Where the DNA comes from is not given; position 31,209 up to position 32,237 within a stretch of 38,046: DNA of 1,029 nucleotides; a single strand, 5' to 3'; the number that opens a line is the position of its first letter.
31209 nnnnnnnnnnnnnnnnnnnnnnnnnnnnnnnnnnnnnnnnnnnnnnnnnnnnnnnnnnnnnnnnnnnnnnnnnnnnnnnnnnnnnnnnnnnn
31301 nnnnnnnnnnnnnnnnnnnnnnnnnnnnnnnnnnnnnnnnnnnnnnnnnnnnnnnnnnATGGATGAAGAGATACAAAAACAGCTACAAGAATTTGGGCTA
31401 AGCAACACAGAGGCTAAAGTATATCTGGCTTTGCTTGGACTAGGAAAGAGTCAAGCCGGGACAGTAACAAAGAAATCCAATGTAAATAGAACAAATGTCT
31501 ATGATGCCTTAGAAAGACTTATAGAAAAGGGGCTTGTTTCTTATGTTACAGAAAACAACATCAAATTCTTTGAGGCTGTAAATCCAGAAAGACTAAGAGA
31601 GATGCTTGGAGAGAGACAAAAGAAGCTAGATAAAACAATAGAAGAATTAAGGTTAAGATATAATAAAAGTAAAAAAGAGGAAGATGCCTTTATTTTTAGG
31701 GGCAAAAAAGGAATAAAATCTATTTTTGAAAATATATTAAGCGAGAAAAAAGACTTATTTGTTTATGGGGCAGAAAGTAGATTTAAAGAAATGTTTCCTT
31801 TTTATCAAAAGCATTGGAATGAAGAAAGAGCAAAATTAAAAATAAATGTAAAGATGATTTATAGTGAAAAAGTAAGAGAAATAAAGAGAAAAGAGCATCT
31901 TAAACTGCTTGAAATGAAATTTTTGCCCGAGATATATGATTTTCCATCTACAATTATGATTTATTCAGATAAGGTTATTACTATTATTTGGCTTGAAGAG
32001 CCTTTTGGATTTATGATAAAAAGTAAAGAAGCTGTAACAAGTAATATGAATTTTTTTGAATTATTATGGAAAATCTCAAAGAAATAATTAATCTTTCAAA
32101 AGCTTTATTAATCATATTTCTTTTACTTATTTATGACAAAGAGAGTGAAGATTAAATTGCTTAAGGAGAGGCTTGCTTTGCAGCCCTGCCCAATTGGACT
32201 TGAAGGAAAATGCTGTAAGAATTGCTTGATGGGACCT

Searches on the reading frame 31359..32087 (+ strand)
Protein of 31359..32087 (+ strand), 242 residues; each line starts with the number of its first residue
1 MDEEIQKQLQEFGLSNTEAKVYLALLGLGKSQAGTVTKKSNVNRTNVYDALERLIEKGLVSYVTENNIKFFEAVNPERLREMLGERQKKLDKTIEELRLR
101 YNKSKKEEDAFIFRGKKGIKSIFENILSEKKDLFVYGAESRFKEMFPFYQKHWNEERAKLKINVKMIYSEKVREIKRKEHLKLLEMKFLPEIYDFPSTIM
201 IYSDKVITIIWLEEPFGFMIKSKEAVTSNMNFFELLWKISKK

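Call 34: find_related_loci(query=window:31359-32087:+, collection=genome_contigs, flank=6000)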
Query window:31359-32087:+ (242 aa) in genome_contigs; peptide patterns used: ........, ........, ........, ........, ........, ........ (x = any residue, [..] = any of these).
110 stretches matched a pattern; 5 encode a relative of the query (tblastn E <= 1e-3); 5 distinct loci.
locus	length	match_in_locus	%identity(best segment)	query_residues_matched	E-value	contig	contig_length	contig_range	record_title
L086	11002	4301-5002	79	8-241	2e-126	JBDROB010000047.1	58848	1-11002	MAG: Candidatus Woesearchaeota archaeon isolate MEGAHIT-group-1.927 k141_4742894, whole genome shotgun sequence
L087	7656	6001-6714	67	1-241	1e-107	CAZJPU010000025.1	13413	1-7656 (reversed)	MAG TPA_asm: Candidatus Woesearchaeota archaeon isolate binchicken_co181_604 genome assembly, contig: NODE_8440_length_1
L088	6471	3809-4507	62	9-241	4e-88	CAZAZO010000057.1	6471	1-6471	MAG TPA_asm: Candidatus Woesearchaeota archaeon isolate binchicken_co65_98 genome assembly, contig: NODE_42794_length_64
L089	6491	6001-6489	81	8-170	3e-86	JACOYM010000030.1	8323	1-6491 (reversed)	MAG: Candidatus Pacearchaeota archaeon isolate NC_groundwater_179_Ag_S-0.1um_37_8 S4_GD2017_2_S1_scaffold_6027, whole ge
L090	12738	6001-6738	38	1-242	3e-45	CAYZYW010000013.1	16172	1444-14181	MAG TPA_asm: Candidatus Woesearchaeota archaeon isolate SRP104257_co1_123 genome assembly, contig: NODE_2225_length_1617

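Call 43: find_related_loci(query=A2, collection=metagenome_contigs, flank=6000)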
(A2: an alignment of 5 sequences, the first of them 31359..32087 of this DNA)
Query A2 (242 aa) in metagenome_contigs; peptide patterns used: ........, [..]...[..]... (x = any residue, [..] = any of these).
403 stretches matched a pattern; 102 encode a relative of the query (tblastn E <= 1e-3); the best 80 are kept; 80 distinct loci.
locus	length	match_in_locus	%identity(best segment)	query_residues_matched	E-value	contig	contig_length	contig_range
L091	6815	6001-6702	81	8-241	1e-129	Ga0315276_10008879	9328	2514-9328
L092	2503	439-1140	81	8-241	3e-136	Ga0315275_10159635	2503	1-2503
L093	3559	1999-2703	79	8-242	1e-127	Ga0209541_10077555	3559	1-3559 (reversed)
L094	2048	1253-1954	81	8-241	7e-131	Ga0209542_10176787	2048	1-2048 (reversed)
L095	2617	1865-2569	77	8-242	6e-128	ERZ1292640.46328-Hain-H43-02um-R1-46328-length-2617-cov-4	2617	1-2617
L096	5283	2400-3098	79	9-241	3e-122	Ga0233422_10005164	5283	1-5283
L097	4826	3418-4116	79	9-241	1e-122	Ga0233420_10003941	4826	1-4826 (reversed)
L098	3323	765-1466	79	9-242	2e-123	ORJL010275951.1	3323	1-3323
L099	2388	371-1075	82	8-242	8e-124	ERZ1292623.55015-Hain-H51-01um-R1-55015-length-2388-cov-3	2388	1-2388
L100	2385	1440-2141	82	8-241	5e-124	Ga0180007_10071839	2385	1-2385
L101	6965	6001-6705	78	8-242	9e-117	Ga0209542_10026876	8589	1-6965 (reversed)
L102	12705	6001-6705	76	8-242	5e-115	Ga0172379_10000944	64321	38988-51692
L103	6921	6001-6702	80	8-241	7e-114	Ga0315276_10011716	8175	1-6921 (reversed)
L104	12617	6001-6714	71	5-242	4e-113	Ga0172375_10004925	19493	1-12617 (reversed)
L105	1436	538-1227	80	8-237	3e-120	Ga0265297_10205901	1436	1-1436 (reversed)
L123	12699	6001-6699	55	9-241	7e-85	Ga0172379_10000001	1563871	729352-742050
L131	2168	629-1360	48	4-241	5e-74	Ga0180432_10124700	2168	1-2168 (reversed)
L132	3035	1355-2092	50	1-241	1e-72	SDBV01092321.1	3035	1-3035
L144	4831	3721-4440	45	5-237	1e-65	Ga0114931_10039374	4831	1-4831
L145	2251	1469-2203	42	4-241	2e-66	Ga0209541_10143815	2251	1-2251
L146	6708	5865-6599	45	4-241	6e-65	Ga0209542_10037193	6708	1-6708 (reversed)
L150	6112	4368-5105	41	4-242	8e-63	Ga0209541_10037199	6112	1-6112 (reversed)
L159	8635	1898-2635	41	5-242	4e-56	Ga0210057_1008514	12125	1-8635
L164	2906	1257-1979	42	5-242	2e-54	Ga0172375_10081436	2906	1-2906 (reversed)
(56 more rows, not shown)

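Call 52: search_protein_families(library=pfam, alignment_id=A3, max_evalue=0.01)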
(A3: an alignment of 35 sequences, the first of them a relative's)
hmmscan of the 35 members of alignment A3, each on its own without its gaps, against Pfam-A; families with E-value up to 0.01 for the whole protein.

A. member 1, L089:5469-5852:- (128 aa): 0 families

B. families by the number of members that match (of 35 scanned): 8 families
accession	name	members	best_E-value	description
PF13458.12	Peripla_BP_6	3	8.1e-55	Periplasmic binding protein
PF01094.35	ANF_receptor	3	1.4e-27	Receptor family ligand binding region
PF13433.12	Peripla_BP_5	3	5.2e-15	Periplasmic binding protein domain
PF03683.19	UPF0175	1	1e-12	Uncharacterised protein family (UPF0175)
PF04348.19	LppC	1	2.5e-06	LppC putative lipoprotein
PF05005.20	Ocnus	1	1.8e-05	Janus/Ocnus family (Ocnus)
PF23735.1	KIF9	1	0.0051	Kinesin-like protein KIF9 domain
PF01031.25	Dynamin_M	1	0.007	Dynamin central region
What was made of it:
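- On TrmB-regulated divergent operon (TrmB/TM-system kind): Only 3 of 35 cargo proteins elsewhere are Peripla_BP_6 (call 52).
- Closest known: TrmB/TM-system type regulation in Thermococcales. Same: Three distant orthologous slots hold ABC-type binding proteins (call 52).
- Five of 35 have any Pfam hit at E of 0.001 or below: three Peripla_BP_6 proteins, one UPF0175, one Ocnus (call 52).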

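Call 66: find_related_loci(query=A2, collection=genome_contigs, flank=5000)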
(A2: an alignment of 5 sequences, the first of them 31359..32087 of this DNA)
Query A2 (242 aa) in genome_contigs; peptide patterns used: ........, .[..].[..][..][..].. (x = any residue, [..] = any of these).
100 stretches matched a pattern; 36 encode a relative of the query (tblastn E <= 1e-3); 36 distinct loci.
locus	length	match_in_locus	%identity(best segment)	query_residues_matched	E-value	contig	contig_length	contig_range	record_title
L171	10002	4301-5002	79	8-241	1e-125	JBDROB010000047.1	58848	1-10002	MAG: Candidatus Woesearchaeota archaeon isolate MEGAHIT-group-1.927 k141_4742894, whole genome shotgun sequence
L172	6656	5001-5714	67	1-241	8e-107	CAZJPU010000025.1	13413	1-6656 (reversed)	MAG TPA_asm: Candidatus Woesearchaeota archaeon isolate binchicken_co181_604 genome assembly, contig: NODE_8440_length_1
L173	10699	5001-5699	70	9-241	1e-105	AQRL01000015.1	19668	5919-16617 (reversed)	Nanoarchaeota archaeon SCGC AAA011-G17 A11G17DRAFT_contig_23_0.24_C, whole genome shotgun sequence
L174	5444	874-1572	65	9-241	4e-101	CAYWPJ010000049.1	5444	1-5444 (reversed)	MAG TPA_asm: uncultured Methanosarcinales archaeon isolate binchicken_co266_71 genome assembly, contig: NODE_35646_lengt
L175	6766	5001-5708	62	7-242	1e-97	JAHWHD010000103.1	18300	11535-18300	MAG: Candidatus Woesearchaeota archaeon isolate FT1_799 k127_72220991, whole genome shotgun sequence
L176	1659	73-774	62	9-242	3e-103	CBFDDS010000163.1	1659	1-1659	MAG TPA_asm: Candidatus Woesearchaeota archaeon isolate SRR26215674_binner13_Refined_91 genome assembly, contig: ERZ2507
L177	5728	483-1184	67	9-242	3e-95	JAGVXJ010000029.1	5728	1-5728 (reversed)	Candidatus Pacearchaeota archaeon isolate RIFOXYB1_FULL_32_8.8 rifoxyb1_full_scaffold_6035, whole genome shotgun sequenc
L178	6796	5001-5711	57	4-240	2e-88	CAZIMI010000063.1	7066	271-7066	MAG TPA_asm: uncultured Methanosarcinales archaeon isolate SRP077602_co6_348 genome assembly, contig: NODE_15795_length_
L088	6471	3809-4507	62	9-241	2e-87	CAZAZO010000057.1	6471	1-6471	MAG TPA_asm: Candidatus Woesearchaeota archaeon isolate binchicken_co65_98 genome assembly, contig: NODE_42794_length_64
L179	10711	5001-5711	62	5-241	9e-87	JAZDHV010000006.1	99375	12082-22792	MAG: Candidatus Woesearchaeota archaeon isolate MEGAHIT-group-0.358 k141_2283768, whole genome shotgun sequence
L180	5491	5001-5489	81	8-170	2e-85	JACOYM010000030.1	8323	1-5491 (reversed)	MAG: Candidatus Pacearchaeota archaeon isolate NC_groundwater_179_Ag_S-0.1um_37_8 S4_GD2017_2_S1_scaffold_6027, whole ge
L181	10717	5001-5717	55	1-242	8e-85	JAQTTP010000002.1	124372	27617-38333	MAG: Candidatus ainarchaeum sp. isolate STB_43 NODE_342_length_124372_cov_4.520761_Sandtown_B, whole genome shotgun sequ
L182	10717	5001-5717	55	5-241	6e-82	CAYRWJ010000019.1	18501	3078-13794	MAG TPA_asm: uncultured Methanosarcinales archaeon isolate SRP104257_co1_379 genome assembly, contig: NODE_1714_length_1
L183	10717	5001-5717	52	1-242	3e-81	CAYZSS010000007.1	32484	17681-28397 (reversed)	MAG TPA_asm: uncultured archaeon isolate SRP178699_co1_638 genome assembly, contig: NODE_1408_length_32484_cov_7.008018,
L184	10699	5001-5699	55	9-241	5e-85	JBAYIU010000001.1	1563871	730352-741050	MAG: Candidatus Woesearchaeota archaeon isolate SO_2016_GW1_38 scaffold00001_OW334_2016, whole genome shotgun sequence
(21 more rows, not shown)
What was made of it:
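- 31359..32087 (+): TrmB-family regulator, 242 aa. It is the conserved partner of the slot. Orthologues at 62-82% identity in more than 40 loci, about one per MAG (calls 34, 43, 66).
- About one TrmB copy per MAG (call 66).
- Tried and rejected: Multi-copy TrmB modules per genome: about one locus per MAG (call 66).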

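Call 73: search_solved_structures(query=A2, max_evalue=0.001)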
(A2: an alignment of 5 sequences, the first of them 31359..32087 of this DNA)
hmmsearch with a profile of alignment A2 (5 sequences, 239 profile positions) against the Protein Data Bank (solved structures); distinct sequences matched with E-value up to 0.001: 2.
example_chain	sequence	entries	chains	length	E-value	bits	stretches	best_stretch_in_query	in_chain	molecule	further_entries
3qph_A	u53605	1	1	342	5.1e-07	32.4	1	4-113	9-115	TrmB, a global transcription regulator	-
1ku9_A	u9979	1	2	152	0.00052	22.5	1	10-130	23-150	hypothetical protein MJ223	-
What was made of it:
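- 31359..32087 (+): The N-terminal 110 residues match P. furiosus TrmB 3QPH (call 73).
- On TrmB-regulated divergent operon (TrmB/TM-system kind): The profile matches P. furiosus TrmB 3QPH at 5e-07 (call 73).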

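Call 76: search_protein_families(library=pfam, proteins=[L132:604-1233:-, L131:1-528:-, L145:568-1344:-, L164:175-1149:-, L159:462-1796:-, L144:2683-3606:-, L123:5057-5890:-, L150:3737-4258:-, L146:5286-5759:-, window:31359-32087:+], max_evalue=0.01)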
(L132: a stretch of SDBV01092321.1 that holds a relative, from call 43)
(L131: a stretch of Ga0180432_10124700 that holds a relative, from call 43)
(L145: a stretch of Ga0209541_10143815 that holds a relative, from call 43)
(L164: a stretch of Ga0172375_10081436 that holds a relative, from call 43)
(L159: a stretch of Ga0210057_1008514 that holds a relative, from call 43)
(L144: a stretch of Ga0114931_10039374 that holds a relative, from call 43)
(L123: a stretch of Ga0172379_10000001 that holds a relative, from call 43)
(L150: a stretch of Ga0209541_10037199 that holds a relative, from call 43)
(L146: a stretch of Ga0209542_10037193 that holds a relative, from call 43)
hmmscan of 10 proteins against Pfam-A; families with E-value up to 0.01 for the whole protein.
L132:604-1233:- (210 aa): 0 families

L131:1-528:- (176 aa): 1 family
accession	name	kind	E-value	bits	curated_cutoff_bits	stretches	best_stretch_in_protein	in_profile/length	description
PF00857.26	Isochorismatase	-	7.7e-34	117.7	27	1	20-175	2-154/175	Isochorismatase domain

L145:568-1344:- (259 aa): 1 family
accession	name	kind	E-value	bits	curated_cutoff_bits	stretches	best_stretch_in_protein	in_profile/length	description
PF12781.13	AAA_9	-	0.0042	16.7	27.4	1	62-134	75-151/222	ATP-binding dynein motor region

L164:175-1149:- (325 aa): 5 families
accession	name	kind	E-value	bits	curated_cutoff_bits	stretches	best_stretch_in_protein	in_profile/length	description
PF13428.12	TPR_14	-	4.3e-05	24.2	23.5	0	115-146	6-37/44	Tetratricopeptide repeat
PF13176.12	TPR_7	-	0.00055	20.3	27.9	0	115-139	4-28/36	Tetratricopeptide repeat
PF07719.23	TPR_2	-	0.00099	19.5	27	0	115-138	6-29/34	Tetratricopeptide repeat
PF00637.26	Clathrin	-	0.0049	17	29.6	0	261-310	52-101/143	Region in Clathrin and VPS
PF13374.12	TPR_10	-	0.0078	16.7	27.5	0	299-314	9-24/42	Tetratricopeptide repeat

L159:462-1796:- (445 aa): 5 families
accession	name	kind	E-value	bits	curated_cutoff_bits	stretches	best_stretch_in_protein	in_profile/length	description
PF00637.26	Clathrin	-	9.7e-12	45.3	29.6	1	91-147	77-133/143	Region in Clathrin and VPS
PF25295.1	TPR_IFT122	-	0.00032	20.5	75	1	41-136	90-184/381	IFT122, TPR domain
PF13424.12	TPR_12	-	0.0031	18.1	30.1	0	40-84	25-71/77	Tetratricopeptide repeat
PF23774.1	TPR_GEMI5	-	0.0036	17.3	33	0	87-225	74-207/209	GEMI5 TPR domain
PF14938.12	SNAP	-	0.0085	16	25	0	40-85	96-142/282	Soluble NSF attachment protein, SNAP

L144:2683-3606:- (308 aa): 0 families

L123:5057-5890:- (278 aa): 0 families

L150:3737-4258:- (174 aa): 0 families

L146:5286-5759:- (158 aa): 0 families

window:31359-32087:+ (242 aa): 1 family
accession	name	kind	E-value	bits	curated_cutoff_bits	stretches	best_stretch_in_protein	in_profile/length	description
PF01978.25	TrmB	-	2.1e-19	69.6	25.6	1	9-77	1-68/68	Sugar-specific transcriptional regulator TrmB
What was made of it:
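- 31359..32087 (+): PF01978 at E 2.1e-19 (call 76).
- On TrmB-regulated divergent operon (TrmB/TM-system kind): PF01978 at E 2.1e-19, residues 9-77 (call 76). Residues from about 115 to 242 match nothing (calls 73, 76).
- More distant orthologous slots hold Peripla_BP_6 binding proteins, an isochorismatase and an Ocnus-type protein (calls 52, 76). This TrmB gives no sequence match to a sugar-binding domain: only the N-terminal part matches PF01978 and 3QPH (calls 73, 76).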

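Call 84: search_protein_families(library=padloc, alignment_id=A3, max_evalue=0.01)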
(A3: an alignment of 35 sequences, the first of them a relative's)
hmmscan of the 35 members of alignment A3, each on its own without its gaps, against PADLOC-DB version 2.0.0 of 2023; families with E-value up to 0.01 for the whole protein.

A. member 1, L089:5469-5852:- (128 aa): 0 families

B. families by the number of members that match (of 35 scanned): 7 families
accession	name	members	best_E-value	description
PDLC05071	PDC-S70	1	6e-10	-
PDLC05073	PDC-S70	1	2.4e-08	-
PDLC05070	PDC-S70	1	2.3e-07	-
PDLC05068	PDC-S70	1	6.5e-05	-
PDLC05075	PDC-S70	1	0.00018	-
PDLC04944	PDC-S18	1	0.00065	-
PDLC04947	PDC-S19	1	0.0019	-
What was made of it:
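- One cargo protein in another locus hits the candidate defence model PDC-S70 and one hits UPF0175 (calls 52, 84).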

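Call 93: find_related_loci(query=A2, collection=viral_contigs, flank=5000)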
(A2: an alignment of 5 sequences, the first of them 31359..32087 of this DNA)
Query A2 (242 aa) in viral_contigs; peptide patterns used: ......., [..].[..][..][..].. (x = any residue, [..] = any of these).
201 stretches matched a pattern, but none encodes a relative of the query by tblastn (E <= 1e-3).

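Call 104: list_cluster_members(proteins=[L173:3872-4879:-, P0003, P0005, window:31359-32087:+])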
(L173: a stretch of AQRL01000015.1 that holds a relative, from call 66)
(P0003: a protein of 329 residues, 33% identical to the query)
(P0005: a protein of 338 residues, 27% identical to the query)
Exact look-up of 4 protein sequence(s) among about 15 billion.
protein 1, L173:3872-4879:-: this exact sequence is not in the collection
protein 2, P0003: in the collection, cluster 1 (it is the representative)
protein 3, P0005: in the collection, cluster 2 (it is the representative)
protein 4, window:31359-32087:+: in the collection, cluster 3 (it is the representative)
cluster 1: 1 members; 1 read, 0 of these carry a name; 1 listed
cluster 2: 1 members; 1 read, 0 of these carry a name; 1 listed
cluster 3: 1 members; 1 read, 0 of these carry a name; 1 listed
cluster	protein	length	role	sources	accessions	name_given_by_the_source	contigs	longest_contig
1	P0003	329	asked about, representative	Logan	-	-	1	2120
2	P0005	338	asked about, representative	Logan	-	-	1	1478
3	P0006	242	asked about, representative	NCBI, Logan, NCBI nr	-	-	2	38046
